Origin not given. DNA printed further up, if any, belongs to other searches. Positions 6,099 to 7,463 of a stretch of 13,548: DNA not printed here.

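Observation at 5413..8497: Three-gene, translationally coupled SPFH / double-Zn-ribbon-TM / TPM membrane module: a ydjGHI-like stress module with no PspA and permuted gene order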

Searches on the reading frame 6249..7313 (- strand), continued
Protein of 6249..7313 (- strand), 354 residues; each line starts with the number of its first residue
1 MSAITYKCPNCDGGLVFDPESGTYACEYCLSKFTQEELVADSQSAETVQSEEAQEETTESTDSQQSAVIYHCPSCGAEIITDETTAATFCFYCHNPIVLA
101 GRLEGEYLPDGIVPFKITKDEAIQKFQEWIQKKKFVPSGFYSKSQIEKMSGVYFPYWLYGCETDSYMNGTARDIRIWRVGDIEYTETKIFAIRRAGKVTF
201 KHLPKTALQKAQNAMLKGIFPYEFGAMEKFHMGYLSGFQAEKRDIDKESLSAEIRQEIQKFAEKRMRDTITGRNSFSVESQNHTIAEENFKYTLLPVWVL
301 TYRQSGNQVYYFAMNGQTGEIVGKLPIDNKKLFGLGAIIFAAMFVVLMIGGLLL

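Call 43: find_encoding_contigs(protein=P0263, flank=8000, max_places=3)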
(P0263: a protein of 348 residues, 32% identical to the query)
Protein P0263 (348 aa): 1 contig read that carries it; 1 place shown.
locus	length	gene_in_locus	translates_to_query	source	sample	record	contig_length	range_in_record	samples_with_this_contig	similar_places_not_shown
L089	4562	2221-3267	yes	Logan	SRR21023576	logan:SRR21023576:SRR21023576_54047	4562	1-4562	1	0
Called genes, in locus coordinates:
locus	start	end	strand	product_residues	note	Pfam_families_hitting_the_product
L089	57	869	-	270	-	PF19789:DUF6273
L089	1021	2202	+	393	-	PF13421:Band_7_1, PF13240:Zn_Ribbon_1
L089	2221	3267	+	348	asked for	-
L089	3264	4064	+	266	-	PF04536:TPM_phosphatase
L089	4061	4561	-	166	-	?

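Call 48: search_protein_families(library=pfam, proteins=[P0188, P0261, P0234, P0152, P0106, P0127, P0228, P0239, P0185, P0161], max_evalue=0.001)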
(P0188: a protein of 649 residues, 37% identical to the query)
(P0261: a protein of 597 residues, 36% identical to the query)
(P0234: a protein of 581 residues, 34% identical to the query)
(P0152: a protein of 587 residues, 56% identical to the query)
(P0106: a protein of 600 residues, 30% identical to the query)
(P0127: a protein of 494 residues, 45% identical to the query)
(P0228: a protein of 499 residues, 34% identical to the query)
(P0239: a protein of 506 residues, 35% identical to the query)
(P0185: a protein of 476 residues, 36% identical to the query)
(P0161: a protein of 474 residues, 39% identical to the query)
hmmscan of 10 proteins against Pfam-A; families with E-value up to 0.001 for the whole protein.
P0188 (649 aa): 2 families
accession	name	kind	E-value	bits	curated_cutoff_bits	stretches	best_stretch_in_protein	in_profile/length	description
PF08271.17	Zn_Ribbon_TF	-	0.00013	21.9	29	0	8-33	1-27/43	TFIIB zinc-binding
PF04536.20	TPM_phosphatase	-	0.0005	20.5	22.1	0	428-530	17-115/125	TPM domain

P0261 (597 aa): 3 families
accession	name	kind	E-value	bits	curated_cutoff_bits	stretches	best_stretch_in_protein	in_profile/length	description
PF04536.20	TPM_phosphatase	-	3.2e-18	66.4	22.1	1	377-478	1-103/125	TPM domain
PF08271.17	Zn_Ribbon_TF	-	4.1e-07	29.9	29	0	9-45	2-39/43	TFIIB zinc-binding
PF11781.13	Zn_ribbon_RRN7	-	0.00047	20.2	27.1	1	7-34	4-30/32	Zinc-finger of RNA-polymerase I-specific TFIIB, Rrn7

P0234 (581 aa): 2 families
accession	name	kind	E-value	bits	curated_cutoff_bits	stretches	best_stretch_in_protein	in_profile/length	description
PF08271.17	Zn_Ribbon_TF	-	3.6e-05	23.7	29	0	64-89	1-27/43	TFIIB zinc-binding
PF03119.21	DNA_ligase_ZBD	-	0.00079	19.7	25.8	0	7-26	1-20/27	NAD-dependent DNA ligase C4 zinc finger domain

P0152 (587 aa): 5 families
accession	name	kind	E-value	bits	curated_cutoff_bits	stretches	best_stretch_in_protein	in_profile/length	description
PF21018.2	BipA_C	-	9.4e-46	154.5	23.8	1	470-578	1-109/110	TypA/BipA C-terminal domain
PF00679.30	EFG_C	-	1.8e-22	79.6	27.9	1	385-467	4-87/89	Elongation factor G C-terminus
PF08271.17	Zn_Ribbon_TF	-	4.1e-08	33.1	29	1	6-29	1-25/43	TFIIB zinc-binding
PF17915.7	zf_Rg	-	5.3e-06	26.2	25.5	0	3-30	5-32/49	Reverse gyrase zinc finger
PF14492.12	EFG_III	-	4.4e-05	23.9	27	1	317-369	20-73/75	Elongation Factor G, domain III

P0106 (600 aa): 6 families
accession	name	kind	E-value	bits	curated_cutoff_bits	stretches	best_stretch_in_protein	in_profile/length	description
PF23145.1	Zf_2nd_IFT121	-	9.7e-07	28.8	25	0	76-107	13-44/45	IFT121, second zinc finger domain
PF08271.17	Zn_Ribbon_TF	-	1.6e-06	28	29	0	6-29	1-25/43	TFIIB zinc-binding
PF24460.1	DUF7575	-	2.6e-05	23.9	28.5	0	80-105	4-25/28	Domain of unknown function (DUF7575)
PF12773.13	DZR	-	8.6e-05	23.1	27.3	1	82-150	1-44/45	Double zinc ribbon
PF01396.24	Zn_ribbon_Top1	-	0.00011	22.4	32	0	81-91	3-13/39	Topoisomerase DNA binding C4 zinc finger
PF17915.7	zf_Rg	-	0.00019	21.2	25.5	0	3-36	5-37/49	Reverse gyrase zinc finger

P0127 (494 aa): 3 families
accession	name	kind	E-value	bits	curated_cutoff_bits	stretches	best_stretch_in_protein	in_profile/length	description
PF08271.17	Zn_Ribbon_TF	-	0.00045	20.2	29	0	6-34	1-30/43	TFIIB zinc-binding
PF03119.21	DNA_ligase_ZBD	-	0.0005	20.3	25.8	0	80-99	1-20/27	NAD-dependent DNA ligase C4 zinc finger domain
PF07191.17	Zn_ribbon_6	-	0.00051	20.4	25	0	66-106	4-39/67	Double zinc ribbon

P0228 (499 aa): 0 families

P0239 (506 aa): 4 families
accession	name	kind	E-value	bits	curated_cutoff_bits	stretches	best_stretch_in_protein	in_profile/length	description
PF03966.22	Trm112p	-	3.5e-05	24.1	22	1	8-33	10-35/40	Trm112p-like protein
PF23455.1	DUF7129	-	0.00054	20.1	30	0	99-127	10-36/45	Domain of unknown function (DUF7129)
PF01780.25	Ribosomal_L37ae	-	0.00077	19.9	21.9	0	91-126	24-59/85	Ribosomal L37ae protein family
PF08271.17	Zn_Ribbon_TF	-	0.00079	19.4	29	0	6-31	1-27/43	TFIIB zinc-binding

P0185 (476 aa): 0 families

P0161 (474 aa): 0 families

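Call 49: find_related_loci(query=A1, collection=viral_contigs, flank=6000)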
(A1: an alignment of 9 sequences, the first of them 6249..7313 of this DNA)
Query A1 (354 aa) in viral_contigs; peptide patterns used: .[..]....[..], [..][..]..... (x = any residue, [..] = any of these).
520 stretches matched a pattern, but none encodes a relative of the query by tblastn (E <= 1e-3).

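Call 53: find_encoding_contigs(protein=P0261, flank=8000, max_places=3)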
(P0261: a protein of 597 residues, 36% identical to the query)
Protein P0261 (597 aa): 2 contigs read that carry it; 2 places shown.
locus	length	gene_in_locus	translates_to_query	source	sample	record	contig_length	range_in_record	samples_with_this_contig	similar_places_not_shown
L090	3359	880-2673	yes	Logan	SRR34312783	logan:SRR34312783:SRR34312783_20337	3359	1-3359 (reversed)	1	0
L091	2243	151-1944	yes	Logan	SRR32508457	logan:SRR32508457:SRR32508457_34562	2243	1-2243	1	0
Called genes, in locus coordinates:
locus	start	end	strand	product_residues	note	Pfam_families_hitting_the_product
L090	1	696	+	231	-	?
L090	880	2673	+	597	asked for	PF08271:Zn_Ribbon_TF (faint), PF04536:TPM_phosphatase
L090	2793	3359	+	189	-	?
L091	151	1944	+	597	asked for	PF08271:Zn_Ribbon_TF (faint), PF04536:TPM_phosphatase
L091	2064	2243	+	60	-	?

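Call 54: find_encoding_contigs(protein=P0188, flank=8000, max_places=3)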
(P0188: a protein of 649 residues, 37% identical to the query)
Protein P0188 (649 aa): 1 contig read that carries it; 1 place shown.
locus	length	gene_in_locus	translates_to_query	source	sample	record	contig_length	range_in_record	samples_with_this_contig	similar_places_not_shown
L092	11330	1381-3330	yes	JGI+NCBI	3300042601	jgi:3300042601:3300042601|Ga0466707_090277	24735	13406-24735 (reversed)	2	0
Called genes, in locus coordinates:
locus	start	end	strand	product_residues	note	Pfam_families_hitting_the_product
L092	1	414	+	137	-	PF02397:Bac_transf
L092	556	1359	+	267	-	-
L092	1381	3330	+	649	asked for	-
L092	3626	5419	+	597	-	PF02690:Na_Pi_cotrans, PF01895:PhoU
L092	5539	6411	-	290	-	PF02673:BacA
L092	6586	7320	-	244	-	PF00574:CLP_protease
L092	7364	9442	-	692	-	-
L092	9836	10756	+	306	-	PF00575:S1, PF23459:S1_RRP5 (faint)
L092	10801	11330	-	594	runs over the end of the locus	PF13522:GATase_6, PF13537:GATase_7, PF00733:Asn_synthase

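Call 61: find_encoding_contigs(protein=P0254, flank=8000, max_places=2)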
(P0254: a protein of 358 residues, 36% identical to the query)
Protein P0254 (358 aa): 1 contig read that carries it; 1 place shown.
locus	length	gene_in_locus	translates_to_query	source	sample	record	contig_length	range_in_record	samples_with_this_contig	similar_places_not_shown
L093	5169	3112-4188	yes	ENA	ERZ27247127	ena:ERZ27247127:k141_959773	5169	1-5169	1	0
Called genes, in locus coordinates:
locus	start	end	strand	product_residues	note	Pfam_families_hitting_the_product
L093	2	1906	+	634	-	?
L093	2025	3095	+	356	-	PF13421:Band_7_1, PF12773:DZR (weak), PF13240:Zn_Ribbon_1, PF13248:Zn_ribbon_3 (weak)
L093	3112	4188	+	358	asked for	-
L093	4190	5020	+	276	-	PF04536:TPM_phosphatase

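Call 62: find_encoding_contigs(protein=P0143, flank=8000, max_places=2)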
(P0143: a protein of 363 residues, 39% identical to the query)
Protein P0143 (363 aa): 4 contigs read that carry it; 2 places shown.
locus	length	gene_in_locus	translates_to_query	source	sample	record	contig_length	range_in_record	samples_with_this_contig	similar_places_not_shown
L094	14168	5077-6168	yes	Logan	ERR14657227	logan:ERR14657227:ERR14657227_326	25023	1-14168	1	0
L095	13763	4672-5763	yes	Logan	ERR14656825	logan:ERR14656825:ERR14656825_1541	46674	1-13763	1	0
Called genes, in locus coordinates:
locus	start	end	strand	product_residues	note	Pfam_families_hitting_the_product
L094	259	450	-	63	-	-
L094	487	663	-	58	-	-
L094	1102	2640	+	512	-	PF00239:Resolvase, PF07508:Recombinase, PF13408:Zn_ribbon_recom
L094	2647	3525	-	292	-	PF01476:LysM, PF23473:LysM3_LYK4_5 (faint), PF01476:LysM, PF00704:Glyco_hydro_18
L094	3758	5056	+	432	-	PF13421:Band_7_1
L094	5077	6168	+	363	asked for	PF08271:Zn_Ribbon_TF (faint)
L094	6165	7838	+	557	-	PF04536:TPM_phosphatase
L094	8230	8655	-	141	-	PF01592:NifU_N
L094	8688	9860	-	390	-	PF00266:Aminotran_5, PF01212:Beta_elim_lyase (weak), PF01041:DegT_DnrJ_EryC1 (faint)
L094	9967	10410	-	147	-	PF00075:RNase_H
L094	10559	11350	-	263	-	PF18765:Polbeta (faint)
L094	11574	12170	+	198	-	PF13189:Cytidylate_kin2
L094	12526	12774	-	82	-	PF24693:DUF7660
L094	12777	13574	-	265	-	PF07934:OGG_N, PF00730:HhH-GPD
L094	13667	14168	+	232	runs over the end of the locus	PF19538:DUF6062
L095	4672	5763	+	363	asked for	PF08271:Zn_Ribbon_TF (faint)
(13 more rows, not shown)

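Call 63: find_encoding_contigs(protein=P0134, flank=8000, max_places=2)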
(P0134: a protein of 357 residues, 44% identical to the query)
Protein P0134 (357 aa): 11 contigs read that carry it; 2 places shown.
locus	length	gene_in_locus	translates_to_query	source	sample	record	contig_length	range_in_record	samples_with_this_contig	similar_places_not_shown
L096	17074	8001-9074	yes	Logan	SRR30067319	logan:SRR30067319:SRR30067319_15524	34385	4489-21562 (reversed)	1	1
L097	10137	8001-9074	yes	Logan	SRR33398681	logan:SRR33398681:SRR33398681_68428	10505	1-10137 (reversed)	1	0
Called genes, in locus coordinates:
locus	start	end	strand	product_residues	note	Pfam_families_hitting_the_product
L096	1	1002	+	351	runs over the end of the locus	PF00672:HAMP, PF00512:HisKA, PF02518:HATPase_c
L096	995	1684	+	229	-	PF00072:Response_reg, PF00486:Trans_reg_C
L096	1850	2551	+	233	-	PF00072:Response_reg, PF00486:Trans_reg_C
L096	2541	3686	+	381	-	PF00672:HAMP, PF00512:HisKA, PF02518:HATPase_c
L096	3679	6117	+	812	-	-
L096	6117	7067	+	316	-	PF00005:ABC_tran, PF13304:AAA_21 (weak)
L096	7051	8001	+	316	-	PF12679:ABC2_membrane_2 (faint)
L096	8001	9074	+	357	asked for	-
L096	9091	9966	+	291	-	PF04536:TPM_phosphatase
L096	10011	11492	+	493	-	PF14821:Thr_synth_N, PF00291:PALP, PF24857:THR4_C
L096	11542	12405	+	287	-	PF01116:F_bP_aldolase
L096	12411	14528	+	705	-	PF12437:GSIII_N, PF00120:Gln-synt_C, PF18318:Gln-synt_C-ter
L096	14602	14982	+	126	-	-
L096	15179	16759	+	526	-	PF13396:PLDc_N (weak), PF13091:PLDc_2, PF00614:PLDc (faint), PF13091:PLDc_2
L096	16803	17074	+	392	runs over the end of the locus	PF01594:AI-2E_transport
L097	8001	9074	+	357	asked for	-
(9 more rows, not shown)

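Call 64: find_encoding_contigs(protein=P0209, flank=8000, max_places=2)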
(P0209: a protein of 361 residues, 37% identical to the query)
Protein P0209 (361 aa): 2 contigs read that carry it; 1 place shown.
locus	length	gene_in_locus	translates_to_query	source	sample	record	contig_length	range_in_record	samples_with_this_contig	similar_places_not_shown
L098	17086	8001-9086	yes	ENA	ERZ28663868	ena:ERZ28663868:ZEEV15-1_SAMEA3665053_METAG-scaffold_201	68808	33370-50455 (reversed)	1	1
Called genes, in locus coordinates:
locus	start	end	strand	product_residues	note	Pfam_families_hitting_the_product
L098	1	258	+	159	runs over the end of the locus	PF02664:LuxS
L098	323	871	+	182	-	PF01863:YgjP-like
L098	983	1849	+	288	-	PF00106:adh_short, PF13561:adh_short_C2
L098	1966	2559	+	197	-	-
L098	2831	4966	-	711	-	PF12437:GSIII_N, PF00120:Gln-synt_C, PF18318:Gln-synt_C-ter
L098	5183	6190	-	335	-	PF04203:Sortase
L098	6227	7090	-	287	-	PF01116:F_bP_aldolase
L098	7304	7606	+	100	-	-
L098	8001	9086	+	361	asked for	-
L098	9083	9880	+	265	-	PF25184:YxzE (faint), PF04536:TPM_phosphatase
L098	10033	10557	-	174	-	PF00160:Pro_isomerase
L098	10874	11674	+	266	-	PF13302:Acetyltransf_3, PF13420:Acetyltransf_4, PF00583:Acetyltransf_1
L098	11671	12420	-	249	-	PF04854:DUF624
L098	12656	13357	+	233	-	-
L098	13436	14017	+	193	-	PF04647:AgrB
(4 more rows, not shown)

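Call 66: search_protein_families(library=pfam, proteins=[L080:6912-7598:+, L080:7724-8737:+], max_evalue=0.001)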
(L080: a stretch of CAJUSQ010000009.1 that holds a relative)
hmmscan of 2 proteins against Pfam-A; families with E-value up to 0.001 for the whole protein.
L080:6912-7598:+ (228 aa): 1 family
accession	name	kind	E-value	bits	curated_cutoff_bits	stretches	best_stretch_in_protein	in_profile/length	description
PF04012.17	PspA_IM30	-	7.3e-41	140.6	33.9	1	2-223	1-217/220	PspA/IM30 family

L080:7724-8737:+ (337 aa): 5 families
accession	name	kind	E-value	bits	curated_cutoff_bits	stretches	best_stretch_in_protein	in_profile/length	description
PF13421.11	Band_7_1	-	1.6e-46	159.1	24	1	27-229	7-208/211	SPFH domain-Band 7 family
PF13248.11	Zn_ribbon_3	-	3.6e-06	26.7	27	1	315-335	5-26/26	zinc-ribbon domain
PF13240.11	Zn_Ribbon_1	-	5.8e-05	23.2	25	1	314-335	1-23/23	zinc-ribbon domain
PF01145.31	Band_7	-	5.9e-05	23.6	23.6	1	38-229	2-161/176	SPFH domain / Band 7 family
PF12773.13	DZR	-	0.00034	21.2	27.3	1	315-334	1-21/45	Double zinc ribbon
